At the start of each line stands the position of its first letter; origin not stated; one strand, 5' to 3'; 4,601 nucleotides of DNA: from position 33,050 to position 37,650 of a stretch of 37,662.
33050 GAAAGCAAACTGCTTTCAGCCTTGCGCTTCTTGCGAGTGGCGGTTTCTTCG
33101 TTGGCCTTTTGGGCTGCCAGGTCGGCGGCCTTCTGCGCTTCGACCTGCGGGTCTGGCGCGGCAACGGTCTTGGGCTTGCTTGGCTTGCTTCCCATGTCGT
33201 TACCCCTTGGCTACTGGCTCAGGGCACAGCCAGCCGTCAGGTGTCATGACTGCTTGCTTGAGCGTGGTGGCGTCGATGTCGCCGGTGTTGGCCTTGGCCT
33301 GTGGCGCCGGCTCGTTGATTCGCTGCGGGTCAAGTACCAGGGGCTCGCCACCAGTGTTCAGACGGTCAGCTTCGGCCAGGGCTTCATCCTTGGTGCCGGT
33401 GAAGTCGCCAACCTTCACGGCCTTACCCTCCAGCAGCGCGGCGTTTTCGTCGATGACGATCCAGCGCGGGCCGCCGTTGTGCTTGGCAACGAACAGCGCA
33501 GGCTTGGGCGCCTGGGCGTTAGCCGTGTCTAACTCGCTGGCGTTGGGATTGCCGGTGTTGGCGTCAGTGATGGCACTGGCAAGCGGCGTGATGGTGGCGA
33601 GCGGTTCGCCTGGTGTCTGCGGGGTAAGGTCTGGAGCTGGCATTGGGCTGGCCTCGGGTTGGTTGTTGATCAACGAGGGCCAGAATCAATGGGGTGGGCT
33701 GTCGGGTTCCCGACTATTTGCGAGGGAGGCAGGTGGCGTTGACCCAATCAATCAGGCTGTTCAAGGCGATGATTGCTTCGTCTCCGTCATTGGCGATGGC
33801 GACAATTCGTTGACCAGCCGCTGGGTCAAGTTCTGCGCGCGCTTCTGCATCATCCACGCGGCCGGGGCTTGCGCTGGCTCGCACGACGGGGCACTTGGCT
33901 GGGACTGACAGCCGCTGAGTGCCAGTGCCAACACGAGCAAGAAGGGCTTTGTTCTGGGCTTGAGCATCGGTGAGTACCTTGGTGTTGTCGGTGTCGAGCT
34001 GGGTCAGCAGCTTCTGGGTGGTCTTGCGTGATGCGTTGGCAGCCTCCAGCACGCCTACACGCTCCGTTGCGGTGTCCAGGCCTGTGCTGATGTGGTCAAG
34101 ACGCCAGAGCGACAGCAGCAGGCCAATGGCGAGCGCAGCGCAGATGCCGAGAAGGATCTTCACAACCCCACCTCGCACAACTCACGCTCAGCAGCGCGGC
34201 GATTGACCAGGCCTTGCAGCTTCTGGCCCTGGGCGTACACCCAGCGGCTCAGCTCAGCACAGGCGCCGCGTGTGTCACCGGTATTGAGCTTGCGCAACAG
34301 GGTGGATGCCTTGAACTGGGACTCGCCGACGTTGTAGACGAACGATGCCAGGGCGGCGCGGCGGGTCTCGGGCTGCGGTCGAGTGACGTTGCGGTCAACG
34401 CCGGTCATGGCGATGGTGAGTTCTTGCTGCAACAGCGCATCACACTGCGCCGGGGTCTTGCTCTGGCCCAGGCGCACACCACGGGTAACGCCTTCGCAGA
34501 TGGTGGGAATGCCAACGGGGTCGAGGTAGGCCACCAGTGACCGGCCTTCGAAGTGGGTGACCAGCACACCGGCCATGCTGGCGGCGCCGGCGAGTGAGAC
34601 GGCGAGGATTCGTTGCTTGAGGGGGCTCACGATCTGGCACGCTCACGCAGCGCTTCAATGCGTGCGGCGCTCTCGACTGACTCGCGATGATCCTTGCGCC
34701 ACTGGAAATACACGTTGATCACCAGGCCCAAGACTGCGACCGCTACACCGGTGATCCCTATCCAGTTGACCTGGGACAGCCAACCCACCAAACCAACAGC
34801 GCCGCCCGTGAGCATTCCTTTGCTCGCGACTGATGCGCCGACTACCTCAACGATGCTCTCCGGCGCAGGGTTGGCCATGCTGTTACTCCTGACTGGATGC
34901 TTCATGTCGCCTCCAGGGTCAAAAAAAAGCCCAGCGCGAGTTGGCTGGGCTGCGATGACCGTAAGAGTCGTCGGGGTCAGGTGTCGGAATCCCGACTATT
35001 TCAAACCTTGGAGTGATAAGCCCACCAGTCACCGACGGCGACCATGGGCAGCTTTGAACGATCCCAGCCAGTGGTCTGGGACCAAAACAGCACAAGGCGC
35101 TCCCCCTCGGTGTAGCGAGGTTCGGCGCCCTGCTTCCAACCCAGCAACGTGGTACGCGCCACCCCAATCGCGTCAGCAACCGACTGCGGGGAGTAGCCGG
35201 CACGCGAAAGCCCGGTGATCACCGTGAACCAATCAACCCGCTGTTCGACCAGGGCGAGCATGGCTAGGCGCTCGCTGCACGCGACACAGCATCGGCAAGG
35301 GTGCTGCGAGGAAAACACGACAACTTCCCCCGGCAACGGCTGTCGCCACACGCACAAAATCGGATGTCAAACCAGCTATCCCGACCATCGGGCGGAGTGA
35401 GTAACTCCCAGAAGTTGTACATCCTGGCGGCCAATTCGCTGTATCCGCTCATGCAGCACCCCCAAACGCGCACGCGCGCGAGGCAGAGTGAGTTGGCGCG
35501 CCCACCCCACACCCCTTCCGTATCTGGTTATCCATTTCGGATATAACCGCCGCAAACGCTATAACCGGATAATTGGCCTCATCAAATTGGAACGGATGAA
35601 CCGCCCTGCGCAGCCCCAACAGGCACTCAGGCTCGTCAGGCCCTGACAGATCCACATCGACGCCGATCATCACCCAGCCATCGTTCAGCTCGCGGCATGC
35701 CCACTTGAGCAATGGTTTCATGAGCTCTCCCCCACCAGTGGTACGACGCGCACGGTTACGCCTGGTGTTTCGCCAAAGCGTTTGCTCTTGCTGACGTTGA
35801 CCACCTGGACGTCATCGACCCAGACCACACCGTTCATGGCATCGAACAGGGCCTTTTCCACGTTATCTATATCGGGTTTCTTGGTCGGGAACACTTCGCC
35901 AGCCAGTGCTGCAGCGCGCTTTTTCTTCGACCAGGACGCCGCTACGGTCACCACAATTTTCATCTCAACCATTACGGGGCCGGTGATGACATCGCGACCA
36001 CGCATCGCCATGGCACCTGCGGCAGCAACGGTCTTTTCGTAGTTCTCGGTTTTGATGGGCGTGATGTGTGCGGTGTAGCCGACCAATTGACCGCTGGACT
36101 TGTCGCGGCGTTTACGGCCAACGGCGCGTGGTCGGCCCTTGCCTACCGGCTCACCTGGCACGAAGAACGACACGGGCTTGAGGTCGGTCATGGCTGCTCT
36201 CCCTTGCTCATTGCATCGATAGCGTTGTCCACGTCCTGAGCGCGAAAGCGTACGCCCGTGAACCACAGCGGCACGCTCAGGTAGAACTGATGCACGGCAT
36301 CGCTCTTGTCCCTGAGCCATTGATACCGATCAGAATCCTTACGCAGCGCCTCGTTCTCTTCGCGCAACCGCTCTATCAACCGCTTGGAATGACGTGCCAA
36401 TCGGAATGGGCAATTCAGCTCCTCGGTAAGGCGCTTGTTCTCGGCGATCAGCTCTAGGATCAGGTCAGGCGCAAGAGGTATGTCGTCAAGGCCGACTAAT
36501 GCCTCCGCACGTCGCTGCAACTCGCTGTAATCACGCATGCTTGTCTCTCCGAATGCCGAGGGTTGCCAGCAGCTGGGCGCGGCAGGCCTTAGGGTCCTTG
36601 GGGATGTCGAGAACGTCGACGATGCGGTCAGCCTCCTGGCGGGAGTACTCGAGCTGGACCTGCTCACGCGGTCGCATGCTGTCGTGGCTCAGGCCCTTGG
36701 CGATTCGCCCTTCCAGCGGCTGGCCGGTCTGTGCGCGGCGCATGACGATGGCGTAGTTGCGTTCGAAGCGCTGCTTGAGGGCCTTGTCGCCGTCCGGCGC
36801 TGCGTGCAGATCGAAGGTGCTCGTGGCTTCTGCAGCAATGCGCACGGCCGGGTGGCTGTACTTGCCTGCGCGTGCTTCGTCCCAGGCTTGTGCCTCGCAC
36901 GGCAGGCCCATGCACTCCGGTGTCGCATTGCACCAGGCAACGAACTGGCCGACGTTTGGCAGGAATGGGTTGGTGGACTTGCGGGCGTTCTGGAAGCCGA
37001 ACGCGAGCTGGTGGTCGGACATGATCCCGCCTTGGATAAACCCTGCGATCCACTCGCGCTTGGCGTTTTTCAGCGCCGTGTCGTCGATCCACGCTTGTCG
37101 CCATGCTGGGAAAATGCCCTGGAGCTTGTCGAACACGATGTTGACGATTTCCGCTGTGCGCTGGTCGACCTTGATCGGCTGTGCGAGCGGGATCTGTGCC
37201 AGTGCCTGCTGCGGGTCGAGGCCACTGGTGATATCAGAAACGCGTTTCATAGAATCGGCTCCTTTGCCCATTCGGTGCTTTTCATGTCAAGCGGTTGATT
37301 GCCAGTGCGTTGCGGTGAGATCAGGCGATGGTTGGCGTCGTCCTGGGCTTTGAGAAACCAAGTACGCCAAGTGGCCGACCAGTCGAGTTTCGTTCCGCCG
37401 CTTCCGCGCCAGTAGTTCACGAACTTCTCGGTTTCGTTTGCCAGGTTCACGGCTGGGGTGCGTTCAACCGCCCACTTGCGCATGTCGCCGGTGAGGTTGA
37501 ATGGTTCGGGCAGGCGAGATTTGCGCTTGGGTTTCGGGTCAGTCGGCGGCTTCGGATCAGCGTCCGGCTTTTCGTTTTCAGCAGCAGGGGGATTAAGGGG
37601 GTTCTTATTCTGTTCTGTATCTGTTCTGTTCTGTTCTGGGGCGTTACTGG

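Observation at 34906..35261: Lambda Q/pR'/tR'-like layout: small HTH gene, late element copy 1, a strong terminator, then the holin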

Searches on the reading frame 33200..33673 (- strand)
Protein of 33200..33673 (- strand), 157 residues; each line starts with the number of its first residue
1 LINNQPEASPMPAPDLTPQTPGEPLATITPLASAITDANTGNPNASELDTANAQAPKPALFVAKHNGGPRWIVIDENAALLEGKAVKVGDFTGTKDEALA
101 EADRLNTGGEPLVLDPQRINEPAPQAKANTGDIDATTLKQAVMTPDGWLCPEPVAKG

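Call 8: search_protein_families(library=pfam, proteins=[window:33200-33673:-], max_evalue=0.1)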
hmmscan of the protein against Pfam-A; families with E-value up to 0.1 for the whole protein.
window:33200-33673:- (157 aa): 0 families

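Call 12: search_protein_families(library=phrogs, proteins=[window:33200-33673:-], max_evalue=0.01)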
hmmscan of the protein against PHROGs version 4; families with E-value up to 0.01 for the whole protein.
window:33200-33673:- (157 aa): 1 family
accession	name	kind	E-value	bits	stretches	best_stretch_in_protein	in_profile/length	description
phrog_20529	-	unknown function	8.6e-06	27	1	62-118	62-108/138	-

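Call 55: search_protein_families(library=ncbifam, proteins=[window:33200-33643:-], max_evalue=0.01)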
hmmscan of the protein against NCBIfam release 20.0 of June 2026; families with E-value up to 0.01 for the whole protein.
window:33200-33643:- (147 aa): 0 families

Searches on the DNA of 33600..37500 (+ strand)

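Call 11: search_dna_similar(query=window:33600-37500:+, collection=phages, mode=distant, max_rows=25)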
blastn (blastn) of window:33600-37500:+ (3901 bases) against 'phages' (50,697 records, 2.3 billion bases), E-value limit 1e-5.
Records with a match: 45; places in all: 45; records where one place covers at least 80% of the query: 0.
Best place of each record, by identity: 60-80% 45.
By first word of the organism name: Ralstonia 16; Pseudomonas 13; Burkholderia 6; Serratia 2; Rhizobium 2; Macromonas 1; Bacillus 1; Halomonas 1; Klebsiella 1; Bacteriophage 1; and 1 more.
By host as written in the record: Burkholderia pseudomallei K96243 5; Ralstonia solanacearum 4; Ralstonia pseudosolanacearum I-15 (MT014) 4; - 3; Pseudomonas aeruginosa WH-SGI-V-07174 2; Pseudomonas fluorescens UFV 041 2; Ralstonia pseudosolanacearum I-31 (MT043) 2; Ralstonia pseudosolanacearum I-15 (MT017) 2; and 21 more.
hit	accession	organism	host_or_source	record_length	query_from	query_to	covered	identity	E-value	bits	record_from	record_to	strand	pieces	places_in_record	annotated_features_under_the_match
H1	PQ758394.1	Pseudomonas phage phita81A/2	Pseudomonas aeruginosa 147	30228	573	976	10%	73.1%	2e-55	224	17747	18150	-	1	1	SAR-endolysin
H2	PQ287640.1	Pseudomonas phage BIBS67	Pseudomonas aeruginosa BWKH67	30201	573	976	10%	73.1%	2e-55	224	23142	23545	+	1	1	endolysin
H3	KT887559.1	Pseudomonas phage phi3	Pseudomonas aeruginosa WH-SGI-V-07174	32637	573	976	10%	73.1%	2e-55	224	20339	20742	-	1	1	lysozyme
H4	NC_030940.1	Pseudomonas phage phi3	Pseudomonas aeruginosa WH-SGI-V-07174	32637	573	976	10%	73.1%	2e-55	224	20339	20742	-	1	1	endolysin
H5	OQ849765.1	Pseudomonas phage PaBSM-2607-JFK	Pseudomonas sp.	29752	573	976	10%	73.1%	2e-55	224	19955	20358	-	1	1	hypothetical protein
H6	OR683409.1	Pseudomonas phage Shamal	Pseudomonas aeruginosa F002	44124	561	951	10%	66.6%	5e-18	100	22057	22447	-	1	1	endolysin | hypothetical protein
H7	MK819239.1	Pseudomonas phage vB_PaeP_YA3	Pseudomonas aeruginosa UCBPP-PA14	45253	561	950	10%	66.5%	1e-13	87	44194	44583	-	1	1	lysozyme | putative lysis protein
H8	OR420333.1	Macromonas phage BK-30P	Macromonas sp. BK-30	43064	595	940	9%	66.1%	1e-13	87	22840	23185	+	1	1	record has no annotation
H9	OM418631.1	Pseudomonas phage UFJF_PfDIW6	Pseudomonas fluorescens UFV 041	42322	1019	1292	7%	75.5%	1e-45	193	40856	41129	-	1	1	holin | endolysin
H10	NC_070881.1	Pseudomonas phage UFJF_PfDIW6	Pseudomonas fluorescens UFV 041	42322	1019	1292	7%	75.5%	1e-45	193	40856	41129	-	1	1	holin | endolysin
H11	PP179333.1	Pseudomonas phage Cruim01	Pseudomonas syringae CC1557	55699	3110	3360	6%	67.5%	2e-11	79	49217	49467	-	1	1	hypothetical protein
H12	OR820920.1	Bacillus phage vB_BpuM-ZY1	Bacillus pumilus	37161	576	762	5%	73.8%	7e-23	117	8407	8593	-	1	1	lysozyme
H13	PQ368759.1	Halomonas phage vB_HboP_4908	Vreelandella boliviensis (basionym: ...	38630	589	762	4%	71.3%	9e-15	90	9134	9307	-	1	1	lysozyme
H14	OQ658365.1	Pseudomonas phage sp.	Pseudomonas aeruginosa PACL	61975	2159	2326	4%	73.0%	7e-16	93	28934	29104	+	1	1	Holliday junction resolvase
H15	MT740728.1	Ralstonia phage Anchaing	Ralstonia pseudosolanacearum I-31 ...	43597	576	743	4%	72.8%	3e-15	92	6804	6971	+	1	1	rrrD: lysozyme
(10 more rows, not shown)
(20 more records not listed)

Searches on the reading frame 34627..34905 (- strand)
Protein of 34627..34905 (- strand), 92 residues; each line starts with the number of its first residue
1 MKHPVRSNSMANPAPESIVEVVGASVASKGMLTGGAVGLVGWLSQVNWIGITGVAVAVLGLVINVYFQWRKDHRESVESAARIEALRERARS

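Call 8: search_protein_families(library=pfam, proteins=[window:34627-34905:-], max_evalue=0.1)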
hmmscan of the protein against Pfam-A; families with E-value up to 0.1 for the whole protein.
window:34627-34905:- (92 aa): 5 families
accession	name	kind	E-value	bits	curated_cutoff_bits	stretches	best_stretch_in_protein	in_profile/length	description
PF16082.10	Phage_holin_2_4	-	1.8e-06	28.2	30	1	20-84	7-71/77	Bacteriophage holin family, superfamily II-like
PF16080.10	Phage_holin_2_3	-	0.0086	16.5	28.8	1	39-68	17-46/56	Bacteriophage holin family HP1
PF11780.13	DUF3318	-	0.011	16.1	25.9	1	33-87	83-134/141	Protein of unknown function (DUF3318)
PF14256.11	YwiC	-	0.038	14.7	25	1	36-81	70-113/126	YwiC-like protein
PF04971.17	Phage_holin_2_1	-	0.073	13.5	26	0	27-75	11-62/64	Bacteriophage P21 holin S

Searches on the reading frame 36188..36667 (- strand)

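Call 8: search_protein_families(library=pfam, proteins=[window:36188-36667:-], max_evalue=0.1)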
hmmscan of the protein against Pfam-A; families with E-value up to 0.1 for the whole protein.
window:36188-36667:- (159 aa): 0 families

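Call 12: search_protein_families(library=phrogs, proteins=[window:36188-36667:-], max_evalue=0.01)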
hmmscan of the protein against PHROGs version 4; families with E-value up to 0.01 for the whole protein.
window:36188-36667:- (159 aa): 1 family
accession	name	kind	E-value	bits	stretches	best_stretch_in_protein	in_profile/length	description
phrog_4029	-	unknown function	1.9e-07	32.5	1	67-157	45-141/144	-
